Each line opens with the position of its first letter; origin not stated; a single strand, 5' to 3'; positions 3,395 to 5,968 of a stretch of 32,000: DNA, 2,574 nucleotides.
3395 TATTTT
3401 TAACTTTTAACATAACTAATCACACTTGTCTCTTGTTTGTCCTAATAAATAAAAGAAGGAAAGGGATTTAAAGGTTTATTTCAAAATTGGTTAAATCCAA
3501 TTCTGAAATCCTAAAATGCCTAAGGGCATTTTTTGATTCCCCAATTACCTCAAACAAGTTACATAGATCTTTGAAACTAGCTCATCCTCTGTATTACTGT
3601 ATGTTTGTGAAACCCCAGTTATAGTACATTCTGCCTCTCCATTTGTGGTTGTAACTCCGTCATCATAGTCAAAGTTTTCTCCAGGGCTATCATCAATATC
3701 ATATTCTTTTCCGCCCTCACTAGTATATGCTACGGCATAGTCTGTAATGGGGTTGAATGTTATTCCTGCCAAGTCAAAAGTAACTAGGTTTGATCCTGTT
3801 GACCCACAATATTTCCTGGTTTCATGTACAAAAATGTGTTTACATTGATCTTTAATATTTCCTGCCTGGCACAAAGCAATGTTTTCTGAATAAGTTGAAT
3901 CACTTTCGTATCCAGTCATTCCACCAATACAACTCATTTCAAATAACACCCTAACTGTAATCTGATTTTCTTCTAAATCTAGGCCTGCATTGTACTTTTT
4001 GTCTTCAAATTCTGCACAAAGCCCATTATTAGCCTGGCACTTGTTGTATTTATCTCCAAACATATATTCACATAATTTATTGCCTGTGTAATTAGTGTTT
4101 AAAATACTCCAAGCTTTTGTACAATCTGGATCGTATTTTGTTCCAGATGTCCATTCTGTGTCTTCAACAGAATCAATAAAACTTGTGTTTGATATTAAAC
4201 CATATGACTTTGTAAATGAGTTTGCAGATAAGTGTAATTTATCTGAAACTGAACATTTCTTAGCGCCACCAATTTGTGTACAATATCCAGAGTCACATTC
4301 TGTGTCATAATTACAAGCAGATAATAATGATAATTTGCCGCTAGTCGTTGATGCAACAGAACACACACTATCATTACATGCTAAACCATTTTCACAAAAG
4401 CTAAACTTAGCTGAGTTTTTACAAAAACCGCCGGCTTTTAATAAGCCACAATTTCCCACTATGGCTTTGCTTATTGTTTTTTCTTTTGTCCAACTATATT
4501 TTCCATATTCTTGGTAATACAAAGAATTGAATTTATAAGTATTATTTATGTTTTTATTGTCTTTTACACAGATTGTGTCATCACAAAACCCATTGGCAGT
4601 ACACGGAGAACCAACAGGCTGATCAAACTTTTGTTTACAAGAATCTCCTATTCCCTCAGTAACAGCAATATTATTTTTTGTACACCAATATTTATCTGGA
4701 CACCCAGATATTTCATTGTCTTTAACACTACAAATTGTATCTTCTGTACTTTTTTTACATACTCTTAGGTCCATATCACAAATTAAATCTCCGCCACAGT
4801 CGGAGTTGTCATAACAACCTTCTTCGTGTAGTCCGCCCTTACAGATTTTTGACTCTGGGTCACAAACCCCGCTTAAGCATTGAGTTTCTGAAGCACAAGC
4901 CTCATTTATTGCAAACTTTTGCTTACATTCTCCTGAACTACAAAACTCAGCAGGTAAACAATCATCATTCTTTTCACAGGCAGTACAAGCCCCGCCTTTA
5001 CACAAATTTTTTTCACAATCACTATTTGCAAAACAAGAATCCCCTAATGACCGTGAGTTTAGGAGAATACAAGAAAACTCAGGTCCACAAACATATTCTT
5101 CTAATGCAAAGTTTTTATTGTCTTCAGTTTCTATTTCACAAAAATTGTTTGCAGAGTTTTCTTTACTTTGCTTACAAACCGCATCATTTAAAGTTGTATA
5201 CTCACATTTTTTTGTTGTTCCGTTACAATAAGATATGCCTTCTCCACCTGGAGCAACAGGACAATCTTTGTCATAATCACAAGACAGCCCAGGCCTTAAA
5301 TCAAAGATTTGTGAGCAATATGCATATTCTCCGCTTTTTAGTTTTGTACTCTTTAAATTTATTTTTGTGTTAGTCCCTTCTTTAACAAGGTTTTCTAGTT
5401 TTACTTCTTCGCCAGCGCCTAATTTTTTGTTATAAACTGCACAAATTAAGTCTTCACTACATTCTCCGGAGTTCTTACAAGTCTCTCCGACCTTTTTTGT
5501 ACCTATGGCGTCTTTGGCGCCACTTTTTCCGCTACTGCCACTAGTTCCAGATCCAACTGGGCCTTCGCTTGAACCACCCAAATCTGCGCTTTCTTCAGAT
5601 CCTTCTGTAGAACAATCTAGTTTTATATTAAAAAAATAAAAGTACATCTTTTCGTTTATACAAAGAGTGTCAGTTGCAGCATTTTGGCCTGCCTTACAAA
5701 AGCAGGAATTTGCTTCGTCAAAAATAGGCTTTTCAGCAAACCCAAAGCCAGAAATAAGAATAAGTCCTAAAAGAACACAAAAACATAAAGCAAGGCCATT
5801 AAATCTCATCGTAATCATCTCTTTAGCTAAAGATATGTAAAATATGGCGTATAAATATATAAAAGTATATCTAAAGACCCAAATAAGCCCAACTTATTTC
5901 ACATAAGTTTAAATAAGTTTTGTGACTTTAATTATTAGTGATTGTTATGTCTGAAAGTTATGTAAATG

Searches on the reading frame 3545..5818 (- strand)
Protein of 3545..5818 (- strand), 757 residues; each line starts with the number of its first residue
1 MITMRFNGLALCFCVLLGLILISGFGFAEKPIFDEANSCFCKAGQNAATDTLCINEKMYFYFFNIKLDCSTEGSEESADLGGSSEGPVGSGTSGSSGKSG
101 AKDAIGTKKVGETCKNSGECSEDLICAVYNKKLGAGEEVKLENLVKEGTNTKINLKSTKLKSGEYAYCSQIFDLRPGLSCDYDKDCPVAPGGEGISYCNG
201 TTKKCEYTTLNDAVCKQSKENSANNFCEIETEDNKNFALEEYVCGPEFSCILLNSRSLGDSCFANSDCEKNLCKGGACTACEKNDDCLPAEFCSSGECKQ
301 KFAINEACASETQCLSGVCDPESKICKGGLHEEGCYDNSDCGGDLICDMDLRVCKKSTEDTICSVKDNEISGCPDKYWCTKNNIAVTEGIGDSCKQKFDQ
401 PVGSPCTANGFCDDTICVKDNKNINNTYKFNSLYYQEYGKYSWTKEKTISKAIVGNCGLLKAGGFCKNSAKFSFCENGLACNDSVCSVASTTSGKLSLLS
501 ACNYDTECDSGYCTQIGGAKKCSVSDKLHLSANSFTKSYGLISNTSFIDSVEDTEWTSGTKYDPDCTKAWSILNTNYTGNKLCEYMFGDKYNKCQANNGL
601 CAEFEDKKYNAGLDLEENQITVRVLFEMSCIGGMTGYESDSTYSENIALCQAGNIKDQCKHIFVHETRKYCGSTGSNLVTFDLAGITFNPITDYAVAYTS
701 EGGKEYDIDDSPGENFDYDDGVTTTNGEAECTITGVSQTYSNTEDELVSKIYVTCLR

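Call 67: search_protein_families(library=ncbifam, proteins=[window:3545-5818:-], max_evalue=0.01)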
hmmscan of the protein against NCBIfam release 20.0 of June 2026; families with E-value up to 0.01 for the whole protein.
window:3545-5818:- (757 aa): 0 families

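Call 85: search_protein_families(library=pfam, proteins=[window:3545-5818:-], max_evalue=0.01)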
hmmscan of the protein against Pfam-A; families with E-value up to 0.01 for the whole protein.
window:3545-5818:- (757 aa): 1 family
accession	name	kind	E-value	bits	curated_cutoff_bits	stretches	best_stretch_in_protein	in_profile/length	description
PF23416.1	DUF7107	-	0.0075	17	24.6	1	281-319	2-41/48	Domain of unknown function (DUF7107)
